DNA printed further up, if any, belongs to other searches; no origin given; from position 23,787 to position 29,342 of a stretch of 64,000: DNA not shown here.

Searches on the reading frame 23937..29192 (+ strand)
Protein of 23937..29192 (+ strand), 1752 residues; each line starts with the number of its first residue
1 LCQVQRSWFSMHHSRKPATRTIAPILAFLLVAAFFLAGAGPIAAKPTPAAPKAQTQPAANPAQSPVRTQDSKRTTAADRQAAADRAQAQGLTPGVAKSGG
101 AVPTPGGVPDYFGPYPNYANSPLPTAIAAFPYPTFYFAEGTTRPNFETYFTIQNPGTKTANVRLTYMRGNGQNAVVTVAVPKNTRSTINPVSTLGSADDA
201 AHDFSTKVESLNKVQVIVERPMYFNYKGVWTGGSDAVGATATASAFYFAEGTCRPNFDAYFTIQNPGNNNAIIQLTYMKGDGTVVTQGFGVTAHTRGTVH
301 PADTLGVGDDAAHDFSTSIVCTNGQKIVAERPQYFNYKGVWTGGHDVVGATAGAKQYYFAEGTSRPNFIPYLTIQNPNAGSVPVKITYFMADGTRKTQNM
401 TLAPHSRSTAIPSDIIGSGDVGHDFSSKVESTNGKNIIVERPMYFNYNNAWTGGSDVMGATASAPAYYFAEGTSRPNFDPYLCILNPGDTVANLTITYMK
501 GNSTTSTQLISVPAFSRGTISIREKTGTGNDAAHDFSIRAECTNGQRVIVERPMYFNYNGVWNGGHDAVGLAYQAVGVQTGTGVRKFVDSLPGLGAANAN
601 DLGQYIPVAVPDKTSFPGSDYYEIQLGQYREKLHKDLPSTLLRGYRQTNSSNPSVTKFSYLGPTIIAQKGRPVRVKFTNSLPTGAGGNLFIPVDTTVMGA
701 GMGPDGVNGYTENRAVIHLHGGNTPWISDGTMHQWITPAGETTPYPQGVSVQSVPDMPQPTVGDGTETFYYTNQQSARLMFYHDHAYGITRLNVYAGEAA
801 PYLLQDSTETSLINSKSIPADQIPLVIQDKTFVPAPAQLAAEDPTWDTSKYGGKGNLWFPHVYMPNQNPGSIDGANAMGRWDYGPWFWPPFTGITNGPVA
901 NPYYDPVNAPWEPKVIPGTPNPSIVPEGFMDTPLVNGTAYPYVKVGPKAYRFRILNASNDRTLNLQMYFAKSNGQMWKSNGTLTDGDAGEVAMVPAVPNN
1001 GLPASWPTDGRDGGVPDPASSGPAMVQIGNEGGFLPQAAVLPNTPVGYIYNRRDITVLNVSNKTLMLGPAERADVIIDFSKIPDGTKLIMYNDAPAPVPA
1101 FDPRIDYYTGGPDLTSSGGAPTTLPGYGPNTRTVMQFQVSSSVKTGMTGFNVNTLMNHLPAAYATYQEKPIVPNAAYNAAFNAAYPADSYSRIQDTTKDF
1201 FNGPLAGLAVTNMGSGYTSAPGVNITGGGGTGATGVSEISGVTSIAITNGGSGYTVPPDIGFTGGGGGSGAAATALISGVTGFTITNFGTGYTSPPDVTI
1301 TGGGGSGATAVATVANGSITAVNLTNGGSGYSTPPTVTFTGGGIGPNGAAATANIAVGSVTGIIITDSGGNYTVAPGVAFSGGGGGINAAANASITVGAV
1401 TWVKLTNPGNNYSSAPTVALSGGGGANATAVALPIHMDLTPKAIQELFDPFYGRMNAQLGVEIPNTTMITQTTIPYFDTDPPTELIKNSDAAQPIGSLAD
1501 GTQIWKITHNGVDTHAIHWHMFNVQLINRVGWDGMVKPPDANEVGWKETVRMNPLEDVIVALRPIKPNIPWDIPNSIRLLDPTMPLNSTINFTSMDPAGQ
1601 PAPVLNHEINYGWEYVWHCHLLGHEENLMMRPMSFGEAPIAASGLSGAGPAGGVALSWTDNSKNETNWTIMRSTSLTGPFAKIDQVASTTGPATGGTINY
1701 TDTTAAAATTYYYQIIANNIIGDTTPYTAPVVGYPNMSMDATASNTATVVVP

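Call 9: search_protein_families(library=pfam, proteins=[window:23937-29192:+], max_evalue=0.001)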
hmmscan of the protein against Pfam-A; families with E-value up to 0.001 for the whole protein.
window:23937-29192:+ (1752 aa): 0 families

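Call 42: search_protein_families(library=ncbifam, proteins=[window:23937-29192:+], max_evalue=0.001)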
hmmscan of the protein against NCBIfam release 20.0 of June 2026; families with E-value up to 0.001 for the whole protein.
window:23937-29192:+ (1752 aa): 5 families
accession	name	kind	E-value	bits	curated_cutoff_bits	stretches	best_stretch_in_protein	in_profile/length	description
NF045554.1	AmiPhnlOxPhsA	equivalog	4.5e-29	101.5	950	2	623-831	26-204/581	O-aminophenol oxidase PhsA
NF008205.1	PRK10965.1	equivalog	7.8e-16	58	525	1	742-832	99-191/529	multicopper oxidase CueO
NF008135.0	PRK10883.1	equivalog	9.9e-10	37.5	581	1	927-968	205-247/471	cell division protein FtsP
NF005744.0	PRK07568.1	subfamily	0.00018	20.5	389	0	528-562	95-129/398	pyridoxal phosphate-dependent aminotransferase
NF005732.0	PRK07550.1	equivalog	0.00019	20.6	366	0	529-559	101-131/389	aminotransferase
